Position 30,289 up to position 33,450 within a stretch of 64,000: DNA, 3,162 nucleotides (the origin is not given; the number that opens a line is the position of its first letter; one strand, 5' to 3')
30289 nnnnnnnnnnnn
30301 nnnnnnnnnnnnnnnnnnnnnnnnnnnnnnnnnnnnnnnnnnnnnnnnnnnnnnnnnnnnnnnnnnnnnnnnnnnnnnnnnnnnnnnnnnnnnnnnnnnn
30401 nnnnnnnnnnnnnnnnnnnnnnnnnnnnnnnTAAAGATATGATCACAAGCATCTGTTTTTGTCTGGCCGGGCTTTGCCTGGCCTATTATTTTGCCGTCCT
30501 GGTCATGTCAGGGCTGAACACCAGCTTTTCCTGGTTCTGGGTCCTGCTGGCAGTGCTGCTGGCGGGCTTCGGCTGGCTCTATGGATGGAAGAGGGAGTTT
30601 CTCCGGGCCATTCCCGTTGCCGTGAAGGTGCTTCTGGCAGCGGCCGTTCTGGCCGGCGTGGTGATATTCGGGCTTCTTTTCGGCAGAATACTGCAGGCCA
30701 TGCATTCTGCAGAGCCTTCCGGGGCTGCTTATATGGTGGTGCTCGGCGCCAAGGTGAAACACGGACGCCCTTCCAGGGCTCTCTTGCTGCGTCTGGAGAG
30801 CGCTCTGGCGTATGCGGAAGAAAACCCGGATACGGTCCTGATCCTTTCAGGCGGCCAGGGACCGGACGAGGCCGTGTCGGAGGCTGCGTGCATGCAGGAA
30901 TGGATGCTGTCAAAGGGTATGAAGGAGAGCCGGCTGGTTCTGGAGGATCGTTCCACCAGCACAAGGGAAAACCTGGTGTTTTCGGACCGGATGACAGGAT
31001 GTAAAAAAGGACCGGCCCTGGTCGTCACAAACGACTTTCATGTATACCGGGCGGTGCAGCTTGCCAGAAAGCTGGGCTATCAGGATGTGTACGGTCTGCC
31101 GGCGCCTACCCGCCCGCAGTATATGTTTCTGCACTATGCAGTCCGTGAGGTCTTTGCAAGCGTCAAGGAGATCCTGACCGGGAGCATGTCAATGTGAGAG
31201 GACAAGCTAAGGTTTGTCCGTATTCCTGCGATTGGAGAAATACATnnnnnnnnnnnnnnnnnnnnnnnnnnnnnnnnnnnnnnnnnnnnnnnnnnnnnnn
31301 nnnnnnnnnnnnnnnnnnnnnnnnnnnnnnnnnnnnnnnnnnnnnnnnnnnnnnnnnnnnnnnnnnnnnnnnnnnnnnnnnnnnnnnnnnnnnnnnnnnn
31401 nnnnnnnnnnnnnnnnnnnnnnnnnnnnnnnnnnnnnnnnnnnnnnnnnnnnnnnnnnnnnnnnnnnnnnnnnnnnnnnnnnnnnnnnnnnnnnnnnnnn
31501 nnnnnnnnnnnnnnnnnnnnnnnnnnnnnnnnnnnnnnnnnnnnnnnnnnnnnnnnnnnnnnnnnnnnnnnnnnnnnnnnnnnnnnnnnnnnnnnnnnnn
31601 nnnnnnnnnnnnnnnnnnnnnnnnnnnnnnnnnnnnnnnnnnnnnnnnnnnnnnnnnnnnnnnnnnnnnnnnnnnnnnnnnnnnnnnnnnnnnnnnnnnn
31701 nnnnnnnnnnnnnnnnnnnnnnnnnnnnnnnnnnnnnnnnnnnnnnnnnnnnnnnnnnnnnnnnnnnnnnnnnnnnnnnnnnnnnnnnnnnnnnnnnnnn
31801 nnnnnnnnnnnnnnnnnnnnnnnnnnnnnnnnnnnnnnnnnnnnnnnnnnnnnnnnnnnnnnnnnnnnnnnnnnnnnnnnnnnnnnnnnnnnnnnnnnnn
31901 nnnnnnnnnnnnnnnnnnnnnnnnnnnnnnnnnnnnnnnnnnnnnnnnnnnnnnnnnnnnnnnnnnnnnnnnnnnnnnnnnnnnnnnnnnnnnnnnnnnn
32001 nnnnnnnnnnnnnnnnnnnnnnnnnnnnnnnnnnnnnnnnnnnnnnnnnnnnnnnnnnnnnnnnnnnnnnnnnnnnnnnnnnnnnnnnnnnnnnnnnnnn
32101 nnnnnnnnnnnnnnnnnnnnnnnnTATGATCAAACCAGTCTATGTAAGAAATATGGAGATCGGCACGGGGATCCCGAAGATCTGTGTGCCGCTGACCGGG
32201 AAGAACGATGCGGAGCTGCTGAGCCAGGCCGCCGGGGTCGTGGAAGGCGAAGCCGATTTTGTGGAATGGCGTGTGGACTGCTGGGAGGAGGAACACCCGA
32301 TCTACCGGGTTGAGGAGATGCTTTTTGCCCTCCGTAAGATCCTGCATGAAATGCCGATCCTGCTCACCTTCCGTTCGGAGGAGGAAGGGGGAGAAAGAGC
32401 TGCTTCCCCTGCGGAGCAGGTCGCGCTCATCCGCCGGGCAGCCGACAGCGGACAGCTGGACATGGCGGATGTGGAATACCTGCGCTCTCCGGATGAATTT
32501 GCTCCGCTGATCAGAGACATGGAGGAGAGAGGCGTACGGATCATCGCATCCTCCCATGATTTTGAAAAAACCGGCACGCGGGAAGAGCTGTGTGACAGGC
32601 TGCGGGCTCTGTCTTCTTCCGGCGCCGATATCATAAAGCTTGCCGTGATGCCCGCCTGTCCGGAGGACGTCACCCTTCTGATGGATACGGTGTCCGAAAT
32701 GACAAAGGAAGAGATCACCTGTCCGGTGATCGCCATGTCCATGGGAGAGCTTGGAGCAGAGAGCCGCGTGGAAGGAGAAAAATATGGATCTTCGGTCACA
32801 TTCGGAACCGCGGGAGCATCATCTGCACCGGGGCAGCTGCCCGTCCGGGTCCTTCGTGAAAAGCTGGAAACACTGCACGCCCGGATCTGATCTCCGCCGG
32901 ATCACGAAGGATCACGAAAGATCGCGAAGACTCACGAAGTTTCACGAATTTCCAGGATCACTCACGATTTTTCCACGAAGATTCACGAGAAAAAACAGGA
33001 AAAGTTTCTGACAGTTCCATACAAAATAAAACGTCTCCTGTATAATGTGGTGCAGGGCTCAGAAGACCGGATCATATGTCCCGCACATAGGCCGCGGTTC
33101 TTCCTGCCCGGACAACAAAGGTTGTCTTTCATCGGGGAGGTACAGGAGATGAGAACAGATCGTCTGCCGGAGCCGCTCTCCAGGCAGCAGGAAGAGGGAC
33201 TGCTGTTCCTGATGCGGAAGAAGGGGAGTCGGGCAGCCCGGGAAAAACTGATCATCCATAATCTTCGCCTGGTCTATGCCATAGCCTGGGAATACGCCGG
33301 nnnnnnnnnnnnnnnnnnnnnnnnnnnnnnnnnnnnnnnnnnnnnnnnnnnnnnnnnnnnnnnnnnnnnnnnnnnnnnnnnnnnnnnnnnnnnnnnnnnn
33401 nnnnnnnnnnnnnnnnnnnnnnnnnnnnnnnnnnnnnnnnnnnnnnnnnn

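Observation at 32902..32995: Helically phased array of eight TCACGAA-like heptamers in the aroD-sigma intergenic region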

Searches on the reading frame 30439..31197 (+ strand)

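Call 7: search_protein_families(library=ncbifam, proteins=[window:30439-31197:+])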
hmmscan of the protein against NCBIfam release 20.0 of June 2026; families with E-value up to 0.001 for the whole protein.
window:30439-31197:+ (252 aa): 2 families
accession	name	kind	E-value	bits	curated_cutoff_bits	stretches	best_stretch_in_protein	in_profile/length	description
NF007794.0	PRK10494.1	equivalog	3.7e-06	26.6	205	1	94-216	77-204/259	envelope biogenesis factor ElyC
NF008092.0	PRK10834.1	equivalog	3.4e-05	23.2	363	1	100-242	49-187/239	outer membrane permeability protein SanA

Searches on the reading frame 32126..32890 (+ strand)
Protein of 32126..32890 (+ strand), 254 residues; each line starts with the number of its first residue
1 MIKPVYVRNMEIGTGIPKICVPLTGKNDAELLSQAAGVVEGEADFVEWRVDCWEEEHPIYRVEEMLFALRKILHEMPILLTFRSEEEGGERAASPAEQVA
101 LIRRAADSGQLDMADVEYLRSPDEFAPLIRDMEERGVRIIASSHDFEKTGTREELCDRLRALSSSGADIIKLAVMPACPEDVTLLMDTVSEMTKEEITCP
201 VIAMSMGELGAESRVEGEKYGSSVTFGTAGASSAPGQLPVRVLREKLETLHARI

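Call 7: search_protein_families(library=ncbifam, proteins=[window:32126-32890:+])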
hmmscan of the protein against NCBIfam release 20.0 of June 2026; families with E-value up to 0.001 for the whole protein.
window:32126-32890:+ (254 aa): 3 families
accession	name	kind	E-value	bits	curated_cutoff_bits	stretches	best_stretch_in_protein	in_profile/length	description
TIGR01093.1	aroD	equivalog_domain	4.3e-58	197.1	139.3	1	18-245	1-227/229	type I 3-dehydroquinate dehydratase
NF002683.0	PRK02412.2-2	equivalog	9.4e-19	67.7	329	1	39-250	19-211/215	3-dehydroquinate dehydratase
NF010091.0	PRK13576.1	equivalog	5.4e-06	26.3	263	1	39-251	24-207/216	type I 3-dehydroquinate dehydratase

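Call 34: find_homologous_proteins(query=window:32126-32890:+, max_evalue=1e-30)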
Query window:32126-32890:+ (254 aa): 895 proteins with E <= 1e-30 among 2555 candidates; the best 120 are listed.
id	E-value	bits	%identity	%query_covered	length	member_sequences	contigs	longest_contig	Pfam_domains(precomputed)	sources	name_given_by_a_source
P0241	1.7e-161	554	100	100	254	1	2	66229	PF01487.23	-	-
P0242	1.6e-137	475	86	100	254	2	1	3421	PF01487.23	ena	-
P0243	8.5e-91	322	62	99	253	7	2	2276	PF01487.23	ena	-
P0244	1.9e-90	321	62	99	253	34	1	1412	PF01487.23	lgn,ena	-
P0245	3.4e-89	317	62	99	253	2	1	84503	PF01487.23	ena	-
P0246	1.1e-80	289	55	100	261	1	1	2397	PF01487.23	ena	-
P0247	2.0e-78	282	58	99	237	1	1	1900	PF01487.23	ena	-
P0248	7.3e-71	257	53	94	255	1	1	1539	PF01487.23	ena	-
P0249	4.9e-69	251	51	99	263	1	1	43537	PF01487.23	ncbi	-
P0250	1.3e-67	246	50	98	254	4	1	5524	PF01487.23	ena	-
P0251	3.0e-66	242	49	99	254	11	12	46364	PF01487.23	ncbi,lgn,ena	-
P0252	2.6e-63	232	47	100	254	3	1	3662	PF01487.23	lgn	-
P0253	5.5e-63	231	47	99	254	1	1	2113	PF01487.23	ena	-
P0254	5.7e-63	231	47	100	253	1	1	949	PF01487.23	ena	-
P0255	5.8e-63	231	47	99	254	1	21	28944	PF01487.23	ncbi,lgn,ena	-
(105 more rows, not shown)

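Call 35: find_encoding_contigs(protein=P0242, flank=5000, max_places=4)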
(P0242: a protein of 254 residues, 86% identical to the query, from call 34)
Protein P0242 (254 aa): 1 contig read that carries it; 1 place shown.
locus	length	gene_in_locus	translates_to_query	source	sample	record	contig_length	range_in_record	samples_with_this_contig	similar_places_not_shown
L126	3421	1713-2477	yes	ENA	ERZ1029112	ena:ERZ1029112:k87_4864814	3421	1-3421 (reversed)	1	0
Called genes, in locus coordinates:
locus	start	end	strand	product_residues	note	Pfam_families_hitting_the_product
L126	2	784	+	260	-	?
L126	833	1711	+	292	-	PF08501:Shikimate_dh_N, PF18317:SDH_C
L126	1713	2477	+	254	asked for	PF01487:DHquinase_I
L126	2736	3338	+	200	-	PF04542:Sigma70_r2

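Call 36: find_encoding_contigs(protein=P0245, flank=6000, max_places=3)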
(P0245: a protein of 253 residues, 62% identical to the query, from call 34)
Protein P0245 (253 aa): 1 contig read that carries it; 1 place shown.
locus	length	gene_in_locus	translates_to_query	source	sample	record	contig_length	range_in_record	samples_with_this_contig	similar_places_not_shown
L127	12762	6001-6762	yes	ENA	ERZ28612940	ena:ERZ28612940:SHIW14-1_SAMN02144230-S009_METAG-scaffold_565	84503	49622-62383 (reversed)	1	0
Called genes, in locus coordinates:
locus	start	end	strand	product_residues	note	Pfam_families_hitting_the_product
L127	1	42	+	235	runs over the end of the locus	PF01259:SAICAR_synt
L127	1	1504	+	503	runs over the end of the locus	PF00206:Lyase_1, PF10397:ADSL_C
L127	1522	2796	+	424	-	PF00709:Adenylsucc_synt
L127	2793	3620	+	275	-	PF00702:Hydrolase, PF13419:HAD_2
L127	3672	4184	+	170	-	PF02810:SEC-C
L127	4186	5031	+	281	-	PF02698:DUF218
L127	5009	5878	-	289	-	PF08501:Shikimate_dh_N, PF18317:SDH_C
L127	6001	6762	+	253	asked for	PF01487:DHquinase_I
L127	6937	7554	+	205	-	PF04542:Sigma70_r2, PF08281:Sigma70_r4_2 (weak), PF04545:Sigma70_r4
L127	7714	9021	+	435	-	PF00501:AMP-binding, PF04443:LuxE (weak), PF14535:AMP-binding_C_2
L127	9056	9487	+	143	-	PF13291:ACT_4 (faint), PF19571:ACT_8, PF01842:ACT, PF22629:ACT_AHAS_ss (weak)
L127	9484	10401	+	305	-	PF13353:Fer4_12 (weak), PF04055:Radical_SAM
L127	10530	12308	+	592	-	PF01855:POR_N, PF02775:TPP_enzyme_C, PF13237:Fer4_10 (weak), PF14697:Fer4_21 (weak), PF12838:Fer4_7 (faint)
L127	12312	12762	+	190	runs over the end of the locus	PF01558:POR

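Call 41: find_encoding_contigs(protein=P0249, flank=4000, max_places=2)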
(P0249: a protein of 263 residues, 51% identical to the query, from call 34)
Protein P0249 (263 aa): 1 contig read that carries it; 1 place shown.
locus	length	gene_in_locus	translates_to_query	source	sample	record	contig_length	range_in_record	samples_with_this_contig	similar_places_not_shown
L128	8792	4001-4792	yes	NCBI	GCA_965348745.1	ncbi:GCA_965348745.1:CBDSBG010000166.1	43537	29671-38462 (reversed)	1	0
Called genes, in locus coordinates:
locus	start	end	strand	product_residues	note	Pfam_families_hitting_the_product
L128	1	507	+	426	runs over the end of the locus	PF00709:Adenylsucc_synt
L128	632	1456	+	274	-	PF00702:Hydrolase, PF13419:HAD_2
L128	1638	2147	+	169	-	PF02810:SEC-C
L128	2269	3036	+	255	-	PF02698:DUF218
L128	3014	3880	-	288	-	PF08501:Shikimate_dh_N, PF18317:SDH_C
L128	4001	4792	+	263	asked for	PF01487:DHquinase_I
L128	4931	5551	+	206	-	PF04542:Sigma70_r2, PF04545:Sigma70_r4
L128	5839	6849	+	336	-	PF18152:DAHP_snth_FXD, PF00793:DAHP_synth_1, PF03102:NeuB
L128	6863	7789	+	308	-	PF04055:Radical_SAM, PF13353:Fer4_12 (weak)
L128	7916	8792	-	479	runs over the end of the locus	PF02386:TrkH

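Call 42: find_encoding_contigs(protein=P0246, flank=4000, max_places=2)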
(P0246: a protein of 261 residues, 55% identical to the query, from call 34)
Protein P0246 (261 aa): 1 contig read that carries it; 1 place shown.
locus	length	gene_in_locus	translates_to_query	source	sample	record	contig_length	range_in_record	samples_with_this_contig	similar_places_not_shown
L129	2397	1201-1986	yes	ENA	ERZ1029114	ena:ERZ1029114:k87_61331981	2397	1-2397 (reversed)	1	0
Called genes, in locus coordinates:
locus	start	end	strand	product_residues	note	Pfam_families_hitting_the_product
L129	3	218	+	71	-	?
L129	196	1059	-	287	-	PF08501:Shikimate_dh_N, PF18317:SDH_C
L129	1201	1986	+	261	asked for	PF01487:DHquinase_I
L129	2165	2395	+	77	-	?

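Call 72: search_protein_families(library=ncbifam, proteins=[L127:6937-7554:+, L128:4931-5551:+], max_evalue=0.00001)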
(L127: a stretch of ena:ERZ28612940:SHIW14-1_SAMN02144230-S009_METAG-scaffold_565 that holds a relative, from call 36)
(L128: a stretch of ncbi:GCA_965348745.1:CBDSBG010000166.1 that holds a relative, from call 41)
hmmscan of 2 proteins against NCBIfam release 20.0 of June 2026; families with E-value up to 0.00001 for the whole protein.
L127:6937-7554:+ (205 aa): 44 families (the best 25 are shown)
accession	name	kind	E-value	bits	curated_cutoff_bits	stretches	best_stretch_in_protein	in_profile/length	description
NF006158.0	PRK08301.1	equivalog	3e-35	121.8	339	1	13-200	44-235/241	RNA polymerase sporulation sigma factor SigE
NF004471.0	PRK05803.1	subfamily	5.5e-33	114.2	252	1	13-199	35-225/235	RNA polymerase sporulation sigma factor SigK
TIGR02835.1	spore_sigmaE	equivalog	2.6e-32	112.2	348.6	1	13-199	37-227/234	RNA polymerase sporulation sigma factor SigE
TIGR02846.1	spore_sigmaK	equivalog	9.2e-32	110.4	298.65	1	13-198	33-222/227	RNA polymerase sporulation sigma factor SigK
TIGR02980.1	SigBFG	subfamily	2.2e-30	106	234.35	2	28-107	2-82/227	SigB/SigF/SigG family RNA polymerase sigma factor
TIGR02937.1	sigma70-ECF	superfamily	4.6e-28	97.9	42.9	1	30-199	2-162/165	sigma-70 family RNA polymerase sigma factor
TIGR02885.1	spore_sigF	equivalog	2.7e-25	89.5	321.45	2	22-111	4-95/231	RNA polymerase sporulation sigma factor SigF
NF004052.0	PRK05572.1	subfamily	7.1e-25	88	311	2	7-102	11-106/252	SigF/SigG family RNA polymerase sporulation sigma factor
NF006071.0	PRK08215.1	equivalog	1e-24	87.5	372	2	13-118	22-128/258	RNA polymerase sporulation sigma factor SigG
TIGR02850.1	spore_sigG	equivalog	2.1e-23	83.1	457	1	13-120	19-127/254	RNA polymerase sporulation sigma factor SigG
NF005644.0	PRK07408.1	subfamily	1.9e-22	80.2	261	2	10-106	8-106/258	RNA polymerase sigma factor SigF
NF005514.0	PRK07122.1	subfamily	4.1e-22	78.6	372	2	12-106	18-118/264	RNA polymerase sigma factor SigF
TIGR02392.1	rpoH_proteo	equivalog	6.1e-21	75.2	323.1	1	13-99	19-106/270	RNA polymerase sigma factor RpoH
NF005143.0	PRK06596.1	subfamily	2.1e-19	70.1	241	1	13-99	32-119/285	RNA polymerase factor sigma-32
TIGR02941.1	Sigma_B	equivalog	4.4e-16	59.1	315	1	13-100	13-101/255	RNA polymerase sigma factor SigB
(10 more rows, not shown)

L128:4931-5551:+ (206 aa): 43 families (the best 25 are shown)
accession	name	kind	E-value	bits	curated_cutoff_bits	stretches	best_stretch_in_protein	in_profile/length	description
NF004471.0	PRK05803.1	subfamily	3.3e-44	150.9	252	2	8-105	27-123/235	RNA polymerase sporulation sigma factor SigK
NF006158.0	PRK08301.1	equivalog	6.4e-42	143.6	339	1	9-201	37-239/241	RNA polymerase sporulation sigma factor SigE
TIGR02846.1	spore_sigmaK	equivalog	7.1e-42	143.5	298.65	2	8-104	25-120/227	RNA polymerase sporulation sigma factor SigK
TIGR02835.1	spore_sigmaE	equivalog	4.4e-39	134.3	348.6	1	9-201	30-232/234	RNA polymerase sporulation sigma factor SigE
TIGR02937.1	sigma70-ECF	superfamily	5.3e-26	91.2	42.9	1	32-198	1-164/165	sigma-70 family RNA polymerase sigma factor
TIGR02980.1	SigBFG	subfamily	3.4e-23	82.5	234.35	2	31-104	2-75/227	SigB/SigF/SigG family RNA polymerase sigma factor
NF006071.0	PRK08215.1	equivalog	9.4e-20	71.3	372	1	28-103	33-108/258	RNA polymerase sporulation sigma factor SigG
TIGR02885.1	spore_sigF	equivalog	1.2e-19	71.1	321.45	2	29-103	8-82/231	RNA polymerase sporulation sigma factor SigF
NF005143.0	PRK06596.1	subfamily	2.8e-19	69.7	241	2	13-103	29-119/285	RNA polymerase factor sigma-32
TIGR02394.1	rpoS_proteo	equivalog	3.4e-19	69.4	378.7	1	18-98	32-112/285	RNA polymerase sigma factor RpoS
TIGR02392.1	rpoH_proteo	equivalog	4.4e-19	69.1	323.1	1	13-103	16-106/270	RNA polymerase sigma factor RpoH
TIGR02997.1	Sig70-cyanoRpoD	subfamily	4.7e-19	68.8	384.5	2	30-97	72-139/298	RNA polymerase sigma factor, RpoD/SigA family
NF004052.0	PRK05572.1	subfamily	1.5e-18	67.3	311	1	24-103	24-103/252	SigF/SigG family RNA polymerase sporulation sigma factor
TIGR02850.1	spore_sigG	equivalog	1.3e-17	64.2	457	1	29-103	31-105/254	RNA polymerase sporulation sigma factor SigG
TIGR02393.1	RpoD_Cterm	equivalog_domain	1.6e-17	63.9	354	2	135-201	164-230/238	RNA polymerase sigma factor RpoD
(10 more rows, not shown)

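Call 76: find_encoding_contigs(protein=P0251, flank=3000, max_places=2)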
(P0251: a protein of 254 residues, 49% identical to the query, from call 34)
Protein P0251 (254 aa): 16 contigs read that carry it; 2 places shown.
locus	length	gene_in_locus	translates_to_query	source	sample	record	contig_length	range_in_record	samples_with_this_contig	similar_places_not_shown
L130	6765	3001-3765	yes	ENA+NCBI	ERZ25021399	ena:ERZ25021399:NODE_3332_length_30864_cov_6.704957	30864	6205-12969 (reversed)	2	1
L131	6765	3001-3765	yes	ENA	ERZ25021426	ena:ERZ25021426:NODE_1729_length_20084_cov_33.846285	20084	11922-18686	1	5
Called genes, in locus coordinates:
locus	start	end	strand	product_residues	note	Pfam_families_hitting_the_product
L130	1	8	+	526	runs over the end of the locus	PF00117:GATase, PF07722:Peptidase_C26, PF02540:NAD_synthase (faint), PF00958:GMP_synt_C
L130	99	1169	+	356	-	PF00657:Lipase_GDSL (faint), PF13472:Lipase_GDSL_2 (faint)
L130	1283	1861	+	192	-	PF01648:ACPS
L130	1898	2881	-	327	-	PF02540:NAD_synthase (weak), PF00958:GMP_synt_C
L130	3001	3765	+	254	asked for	PF01487:DHquinase_I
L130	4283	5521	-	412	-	PF00501:AMP-binding, PF14535:AMP-binding_C_2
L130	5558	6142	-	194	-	PF01558:POR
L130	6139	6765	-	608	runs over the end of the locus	PF01855:POR_N, PF13237:Fer4_10 (faint), PF02775:TPP_enzyme_C, PF00037:Fer4 (faint), PF12797:Fer4_2 (faint), PF14697:Fer4_21 (weak)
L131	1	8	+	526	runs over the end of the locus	PF00117:GATase, PF07722:Peptidase_C26, PF02540:NAD_synthase (faint), PF00958:GMP_synt_C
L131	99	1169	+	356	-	PF00657:Lipase_GDSL (faint), PF13472:Lipase_GDSL_2 (faint)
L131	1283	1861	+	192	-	PF01648:ACPS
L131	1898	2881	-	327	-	PF02540:NAD_synthase (weak), PF00958:GMP_synt_C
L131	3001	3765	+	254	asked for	PF01487:DHquinase_I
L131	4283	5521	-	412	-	PF00501:AMP-binding, PF14535:AMP-binding_C_2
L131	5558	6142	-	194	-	PF01558:POR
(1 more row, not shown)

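Call 77: find_encoding_contigs(protein=P0243, flank=3000, max_places=2)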
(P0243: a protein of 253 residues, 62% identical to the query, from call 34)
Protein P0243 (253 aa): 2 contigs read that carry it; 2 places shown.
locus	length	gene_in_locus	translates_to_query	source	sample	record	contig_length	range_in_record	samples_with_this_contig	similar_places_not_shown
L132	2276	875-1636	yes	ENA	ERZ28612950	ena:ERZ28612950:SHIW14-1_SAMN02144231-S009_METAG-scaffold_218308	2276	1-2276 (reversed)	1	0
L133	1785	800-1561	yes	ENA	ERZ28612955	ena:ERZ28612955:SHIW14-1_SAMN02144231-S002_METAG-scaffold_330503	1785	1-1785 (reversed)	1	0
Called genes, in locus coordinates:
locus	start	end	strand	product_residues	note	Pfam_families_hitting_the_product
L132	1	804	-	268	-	?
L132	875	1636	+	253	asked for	PF01487:DHquinase_I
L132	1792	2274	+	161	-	?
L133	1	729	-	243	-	?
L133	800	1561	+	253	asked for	PF01487:DHquinase_I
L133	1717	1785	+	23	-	?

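Call 78: find_encoding_contigs(protein=P0250, flank=3000, max_places=2)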
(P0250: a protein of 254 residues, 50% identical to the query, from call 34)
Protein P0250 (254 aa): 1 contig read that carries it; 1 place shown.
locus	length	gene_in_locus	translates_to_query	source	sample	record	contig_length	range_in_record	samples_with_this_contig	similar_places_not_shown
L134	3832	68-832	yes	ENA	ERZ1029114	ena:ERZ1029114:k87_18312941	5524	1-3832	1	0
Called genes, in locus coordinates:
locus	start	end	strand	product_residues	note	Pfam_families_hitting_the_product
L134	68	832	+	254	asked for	PF01487:DHquinase_I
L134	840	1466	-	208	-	PF04542:Sigma70_r2, PF04545:Sigma70_r4 (weak)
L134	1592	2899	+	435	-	PF00501:AMP-binding, PF04443:LuxE, PF14535:AMP-binding_C_2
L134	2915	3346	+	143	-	PF01842:ACT (weak), PF13291:ACT_4 (faint), PF13840:ACT_7 (faint), PF19571:ACT_8, PF22468:ACT_9 (faint), PF01842:ACT, PF22629:ACT_AHAS_ss (weak)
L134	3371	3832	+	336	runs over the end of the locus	PF18152:DAHP_snth_FXD, PF00793:DAHP_synth_1, PF03102:NeuB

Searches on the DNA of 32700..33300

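Call 13: search_rna_families(source=window, start=32700, end=33300, threshold=evalue, max_evalue=1)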
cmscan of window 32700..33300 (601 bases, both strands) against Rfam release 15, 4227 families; matches with E-value up to 1: 1.
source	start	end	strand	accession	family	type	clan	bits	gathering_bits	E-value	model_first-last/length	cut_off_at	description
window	32707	32758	-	RF01388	isrD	Gene; sRNA;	-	17.7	37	0.72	1-51/51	no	isrD Hfq binding RNA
